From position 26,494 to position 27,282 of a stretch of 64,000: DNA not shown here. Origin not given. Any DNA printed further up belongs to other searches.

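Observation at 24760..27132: HdrA carries a C-terminal MvhD-like domain in which every cluster-binding cysteine is replaced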

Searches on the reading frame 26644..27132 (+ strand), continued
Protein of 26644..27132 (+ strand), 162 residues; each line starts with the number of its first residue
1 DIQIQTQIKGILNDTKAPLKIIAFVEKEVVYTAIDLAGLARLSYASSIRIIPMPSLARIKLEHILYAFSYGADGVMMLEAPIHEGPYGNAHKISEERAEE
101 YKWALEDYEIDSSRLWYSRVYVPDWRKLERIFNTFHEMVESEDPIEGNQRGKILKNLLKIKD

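Call 55: predict_structure(alignment_id=A5)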
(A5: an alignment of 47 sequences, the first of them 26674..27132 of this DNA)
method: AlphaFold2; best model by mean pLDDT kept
length: 152 residues; sequences in the alignment: 47
mean_pLDDT: 91.2   pTM: 0.86
mean pLDDT of the five models: 91.2, 90.9, 90.9, 90.5, 90.4
residues with pLDDT >= 90: 114; 70-90: 28; 50-70: 8; < 50: 2
segments of 3 or more residues with pLDDT < 50: none
pLDDT, mean of each block of 10 residues (from residue 1): 70 95 72 87 97 98 97 92 98 97 97 85 96 94 94 80
secondary structure, 60 per line:
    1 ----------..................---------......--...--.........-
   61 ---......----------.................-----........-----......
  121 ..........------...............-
elements in order: E11-16 H17-28 E38-43 H51-59 E64-69 H80-96 E105-109 H115-130 H137-151

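Call 57: fold_search(model_id=the predicted structure, library=pdb)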
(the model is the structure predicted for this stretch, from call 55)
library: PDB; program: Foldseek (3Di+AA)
matches with E <= 10: 1223; with E <= 0.001: 4
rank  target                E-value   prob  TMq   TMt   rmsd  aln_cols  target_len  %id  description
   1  5odh_D                1.4e-11  1.00  0.80  0.88   2.0       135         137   27  Heterodisulfide reductase / [NiFe]-hydrogenase complex from Methanothermococcus thermolithotrophicus soaked with heter (released 2017-08-30)
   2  8rvu_F                5.1e-11  1.00  0.78  0.90   1.7       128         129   29  CryoEM structure of the Elp-Hdr complex of Methanothermobacter marburgensis state 2 (composite structure) (released 2025-05-14)
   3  5odc_D                6.5e-11  1.00  0.79  0.87   2.1       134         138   28  Heterodisulfide reductase / [NiFe]-hydrogenase complex from Methanothermococcus thermolithotrophicus at 2.3 A resoluti (released 2017-08-30)
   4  7bkb_F                9.1e-09  1.00  0.76  0.84   1.8       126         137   25  Formate dehydrogenase - heterodisulfide reductase - formylmethanofuran dehydrogenase complex from Methanospirillum hun (released 2021-09-29)
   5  8uav_A                1.1e-03  0.98  0.40  0.28  10.1       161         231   12  Cryo-EM Structure of Brucella Abortus Lumazine Synthase (BLS) Engineered with Shiga Toxin I subunit B (Stx1B) (released 2025-03-26)
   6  1xn1_J                1.7e-03  0.98  0.39  0.40  10.7       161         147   12  Crystal Structure Of Lumazine Synthase From Brucella Abortus (Orthorhombic Form At 3.05 Angstroms) (released 2005-09-27)
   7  8uaw_A                2.0e-03  0.97  0.40  0.28  10.1       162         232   12  Cryo-EM Structure of Brucella Abortus Lumazine Synthase (BLS) Engineered with Shiga Toxin II subunit B (Stx2B) (released 2025-03-26)
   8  2obx_B                2.2e-03  0.98  0.41  0.42  10.9       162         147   10  Lumazine synthase RibH2 from Mesorhizobium loti (Gene mll7281, Swiss-Prot entry Q986N2) complexed with inhibitor 5-Nit (released 2007-08-14)
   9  1xn1_E                2.3e-03  0.97  0.40  0.41  10.5       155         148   14  Crystal Structure Of Lumazine Synthase From Brucella Abortus (Orthorhombic Form At 3.05 Angstroms) (released 2005-09-27)
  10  1kz4_C                2.5e-03  0.98  0.40  0.41  11.2       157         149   12  Mutant enzyme W63Y Lumazine Synthase from S.pombe (released 2002-07-24)
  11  1di0_D                2.6e-03  1.00  0.48  0.50   5.5       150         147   10  CRYSTAL STRUCTURE OF LUMAZINE SYNTHASE FROM BRUCELLA ABORTUS (released 2000-04-24)
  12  1kz6_C                2.8e-03  1.00  0.45  0.46   5.7       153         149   11  Mutant enzyme W63Y/L119F Lumazine Synthase from S.pombe (released 2002-07-24)
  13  3ipr_B                2.8e-03  0.94  0.35  0.37  11.7       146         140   11  Crystal structure of the Enterococcus faecalis gluconate specific EIIA phosphotransferase system component (released 2009-09-15)
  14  1di0_E                3.2e-03  0.97  0.39  0.40  10.7       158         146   10  CRYSTAL STRUCTURE OF LUMAZINE SYNTHASE FROM BRUCELLA ABORTUS (released 2000-04-24)
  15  1di0_A                3.2e-03  0.97  0.39  0.40  10.7       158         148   10  CRYSTAL STRUCTURE OF LUMAZINE SYNTHASE FROM BRUCELLA ABORTUS (released 2000-04-24)
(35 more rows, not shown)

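Call 64: search_protein_families(library=ncbifam, proteins=[P0405, P0437, P0396, P0434, P0439, P0417, P0367, P0404, P0435], max_evalue=1e-150)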
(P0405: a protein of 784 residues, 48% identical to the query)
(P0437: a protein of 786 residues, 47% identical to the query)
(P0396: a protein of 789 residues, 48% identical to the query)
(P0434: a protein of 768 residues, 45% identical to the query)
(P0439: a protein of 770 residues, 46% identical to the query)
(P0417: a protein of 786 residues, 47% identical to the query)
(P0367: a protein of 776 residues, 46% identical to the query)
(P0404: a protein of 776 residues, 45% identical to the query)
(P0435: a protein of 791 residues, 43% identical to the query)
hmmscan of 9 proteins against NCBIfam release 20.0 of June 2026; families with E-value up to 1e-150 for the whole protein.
P0405 (784 aa): 3 families
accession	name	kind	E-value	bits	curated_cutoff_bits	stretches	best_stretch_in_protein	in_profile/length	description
NF041891.1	hdrA_Methbact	equivalog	1.9e-294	978.7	1300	1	4-759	2-755/762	ferredoxin:CoB-CoM heterodisulfide reductase subunit HdrA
NF041778.1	hetero_SS_HdrA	equivalog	1.9e-240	799.8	1400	1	4-755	7-763/771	ferredoxin:CoB-CoM heterodisulfide reductase subunit HdrA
NF040770.1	hetero_SS_HdrA2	exception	9.2e-231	768.1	1100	1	4-743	1-749/777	CoB-CoM heterodisulfide reductase HdrA2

P0437 (786 aa): 3 families
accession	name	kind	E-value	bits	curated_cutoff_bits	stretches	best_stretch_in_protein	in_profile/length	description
NF041891.1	hdrA_Methbact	equivalog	1.8e-288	958.9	1300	1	5-769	2-758/762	ferredoxin:CoB-CoM heterodisulfide reductase subunit HdrA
NF041778.1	hetero_SS_HdrA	equivalog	2.6e-246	819.2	1400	1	4-763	6-764/771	ferredoxin:CoB-CoM heterodisulfide reductase subunit HdrA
NF040770.1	hetero_SS_HdrA2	exception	5.7e-229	762.2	1100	1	6-747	2-746/777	CoB-CoM heterodisulfide reductase HdrA2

P0396 (789 aa): 3 families
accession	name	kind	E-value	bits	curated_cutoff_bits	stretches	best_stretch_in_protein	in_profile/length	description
NF041891.1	hdrA_Methbact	equivalog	8.3e-301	999.7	1300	1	5-767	2-759/762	ferredoxin:CoB-CoM heterodisulfide reductase subunit HdrA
NF041778.1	hetero_SS_HdrA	equivalog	1.6e-256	853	1400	1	6-760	8-764/771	ferredoxin:CoB-CoM heterodisulfide reductase subunit HdrA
NF040770.1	hetero_SS_HdrA2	exception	1.5e-236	787.3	1100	1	6-762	2-764/777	CoB-CoM heterodisulfide reductase HdrA2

P0434 (768 aa): 3 families
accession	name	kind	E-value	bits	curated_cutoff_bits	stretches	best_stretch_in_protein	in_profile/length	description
NF041891.1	hdrA_Methbact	equivalog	5.9e-278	924.2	1300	1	7-766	4-761/762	ferredoxin:CoB-CoM heterodisulfide reductase subunit HdrA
NF041778.1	hetero_SS_HdrA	equivalog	1.9e-232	773.4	1400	1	4-759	6-766/771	ferredoxin:CoB-CoM heterodisulfide reductase subunit HdrA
NF040770.1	hetero_SS_HdrA2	exception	4.9e-211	702.9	1100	1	7-764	3-769/777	CoB-CoM heterodisulfide reductase HdrA2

P0439 (770 aa): 3 families
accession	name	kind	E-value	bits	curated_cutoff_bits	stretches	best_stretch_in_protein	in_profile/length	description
NF041891.1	hdrA_Methbact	equivalog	8e-287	953.5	1300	1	5-768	2-758/762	ferredoxin:CoB-CoM heterodisulfide reductase subunit HdrA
NF041778.1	hetero_SS_HdrA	equivalog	3.9e-245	815.3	1400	1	4-761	6-763/771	ferredoxin:CoB-CoM heterodisulfide reductase subunit HdrA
NF040770.1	hetero_SS_HdrA2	exception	6.1e-225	748.8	1100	1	5-746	1-746/777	CoB-CoM heterodisulfide reductase HdrA2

P0417 (786 aa): 3 families
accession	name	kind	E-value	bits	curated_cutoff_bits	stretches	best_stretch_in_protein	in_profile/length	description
NF041891.1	hdrA_Methbact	equivalog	3.1e-295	981.3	1300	1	4-761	2-757/762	ferredoxin:CoB-CoM heterodisulfide reductase subunit HdrA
NF041778.1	hetero_SS_HdrA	equivalog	3.1e-240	799.1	1400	1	5-755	8-763/771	ferredoxin:CoB-CoM heterodisulfide reductase subunit HdrA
NF040770.1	hetero_SS_HdrA2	exception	2e-229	763.6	1100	1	5-739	2-745/777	CoB-CoM heterodisulfide reductase HdrA2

P0367 (776 aa): 3 families
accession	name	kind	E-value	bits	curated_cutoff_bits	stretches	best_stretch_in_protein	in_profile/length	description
NF041891.1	hdrA_Methbact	equivalog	0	1425.1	1300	1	13-773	1-761/762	ferredoxin:CoB-CoM heterodisulfide reductase subunit HdrA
NF041778.1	hetero_SS_HdrA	equivalog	1.1e-255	850.3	1400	1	14-768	7-768/771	ferredoxin:CoB-CoM heterodisulfide reductase subunit HdrA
NF040770.1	hetero_SS_HdrA2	exception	2.1e-229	763.6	1100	1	14-773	1-771/777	CoB-CoM heterodisulfide reductase HdrA2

P0404 (776 aa): 3 families
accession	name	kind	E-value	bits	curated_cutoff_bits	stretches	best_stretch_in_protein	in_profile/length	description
NF041891.1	hdrA_Methbact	equivalog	0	1446.4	1300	1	14-774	1-761/762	ferredoxin:CoB-CoM heterodisulfide reductase subunit HdrA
NF041778.1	hetero_SS_HdrA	equivalog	2.7e-245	815.9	1400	1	11-769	3-768/771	ferredoxin:CoB-CoM heterodisulfide reductase subunit HdrA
NF040770.1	hetero_SS_HdrA2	exception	1.4e-224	747.6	1100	1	15-775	1-772/777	CoB-CoM heterodisulfide reductase HdrA2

P0435 (791 aa): 3 families
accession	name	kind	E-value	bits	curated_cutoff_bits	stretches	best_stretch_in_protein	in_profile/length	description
NF041891.1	hdrA_Methbact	equivalog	0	1413.8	1300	1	31-789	2-760/762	ferredoxin:CoB-CoM heterodisulfide reductase subunit HdrA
NF041778.1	hetero_SS_HdrA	equivalog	1.1e-248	827.1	1400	1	28-783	4-766/771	ferredoxin:CoB-CoM heterodisulfide reductase subunit HdrA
NF040770.1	hetero_SS_HdrA2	exception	1.5e-222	740.9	1100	1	31-787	1-768/777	CoB-CoM heterodisulfide reductase HdrA2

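Call 66: search_protein_families(library=pfam, proteins=[L054:3839-4231:+, L054:4280-6238:+, L054:6588-7157:+, L054:7158-8045:+, L054:10508-10984:-, L054:11128-11829:-, L054:12080-12511:-, L054:12628-12999:+, L054:13019-13438:+, L054:13435-13878:+], max_evalue=0.00001)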
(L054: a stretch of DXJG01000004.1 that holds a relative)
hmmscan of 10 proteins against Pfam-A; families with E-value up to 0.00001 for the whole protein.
L054:3839-4231:+ (130 aa): 1 family
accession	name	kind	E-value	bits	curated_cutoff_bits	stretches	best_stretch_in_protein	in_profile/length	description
PF06803.17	DUF1232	-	1.7e-13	50.5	23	1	34-70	1-37/37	Protein of unknown function (DUF1232)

L054:4280-6238:+ (652 aa): 3 families
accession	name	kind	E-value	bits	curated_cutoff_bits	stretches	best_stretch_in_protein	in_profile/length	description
PF00384.28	Molybdopterin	-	4.1e-54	184.4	24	1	62-458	1-352/353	Molybdopterin oxidoreductase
PF01568.27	Molydop_binding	-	1.3e-17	64.2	26.8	1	544-644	3-109/110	Molydopterin dinucleotide binding domain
PF04879.21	Molybdop_Fe4S4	-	1.5e-14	54.1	22.7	1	7-59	4-55/55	Molybdopterin oxidoreductase Fe4S4 domain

L054:6588-7157:+ (189 aa): 6 families
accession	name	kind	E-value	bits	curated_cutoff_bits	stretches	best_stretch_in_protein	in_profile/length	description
PF13183.11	Fer4_8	-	2.1e-12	47.8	27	1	40-100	3-68/68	4Fe-4S dicluster domain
PF13534.11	Fer4_17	-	1.3e-10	42.1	22.2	1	42-100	2-60/61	4Fe-4S dicluster domain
PF13237.11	Fer4_10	-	2.3e-10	40.7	25.5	1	41-97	8-53/53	4Fe-4S dicluster domain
PF13187.11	Fer4_9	-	4.2e-10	39.9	27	1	42-99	2-50/52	4Fe-4S dicluster domain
PF12838.12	Fer4_7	-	5.3e-08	33.6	27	1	41-99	1-51/52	4Fe-4S dicluster domain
PF13484.11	Fer4_16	-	6.2e-06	27.3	30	0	41-98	1-65/66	4Fe-4S double cluster binding domain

L054:7158-8045:+ (295 aa): 1 family
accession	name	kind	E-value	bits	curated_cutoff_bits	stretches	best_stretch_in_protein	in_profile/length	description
PF02754.22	CCG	-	5e-36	123.1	20.6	2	149-241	1-85/85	Cysteine-rich domain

L054:10508-10984:- (158 aa): 1 family
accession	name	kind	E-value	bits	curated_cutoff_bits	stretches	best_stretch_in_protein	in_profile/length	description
PF01597.25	GCV_H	-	6e-37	126.7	22.2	1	28-144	1-117/122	Glycine cleavage H-protein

L054:11128-11829:- (233 aa): 1 family
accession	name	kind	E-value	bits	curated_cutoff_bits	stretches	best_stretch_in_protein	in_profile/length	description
PF13412.12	HTH_24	-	1.8e-06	27.8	21.9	1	16-57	7-48/48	Winged helix-turn-helix DNA-binding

L054:12080-12511:- (143 aa): 4 families
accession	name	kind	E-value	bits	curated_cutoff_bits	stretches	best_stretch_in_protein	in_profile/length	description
PF00085.26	Thioredoxin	-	4.8e-34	116.9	23.5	1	38-138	2-102/103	Thioredoxin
PF13098.12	Thioredoxin_2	-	7.5e-09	36.3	27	1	53-131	4-98/104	Thioredoxin-like domain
PF13905.12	Thioredoxin_8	-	1.1e-07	32.5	27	0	56-95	3-44/94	Thioredoxin-like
PF04756.19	OST3_OST6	-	1.4e-06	28.4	27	1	36-117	11-104/294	OST3 / OST6 family, transporter family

L054:12628-12999:+ (123 aa): 1 family
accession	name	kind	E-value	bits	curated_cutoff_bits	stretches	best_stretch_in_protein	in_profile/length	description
PF01978.25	TrmB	-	9.2e-14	51.5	25.6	1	25-95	1-64/68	Sugar-specific transcriptional regulator TrmB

L054:13019-13438:+ (139 aa): 2 families
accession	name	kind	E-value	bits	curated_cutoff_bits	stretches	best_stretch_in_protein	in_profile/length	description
PF13380.12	CoA_binding_2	-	3.5e-35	121.4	22.8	1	16-125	3-112/116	CoA binding domain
PF02629.25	CoA_binding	-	7.3e-11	43.1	22.3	1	17-98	7-93/97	CoA binding domain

L054:13435-13878:+ (147 aa): 5 families
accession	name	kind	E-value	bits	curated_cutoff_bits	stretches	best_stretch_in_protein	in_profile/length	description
PF14595.12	Thioredoxin_9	-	6.3e-16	58.9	25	1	11-135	1-125/129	Thioredoxin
PF00085.26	Thioredoxin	-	8.9e-13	48.6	23.5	1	45-118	12-83/103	Thioredoxin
PF13905.12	Thioredoxin_8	-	4e-08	33.9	27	0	54-96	3-48/94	Thioredoxin-like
PF13098.12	Thioredoxin_2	-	9.2e-08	32.8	27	1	49-122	2-89/104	Thioredoxin-like domain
PF13192.12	Thioredoxin_3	-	7.5e-06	26.3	24.8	0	61-126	7-67/76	Thioredoxin domain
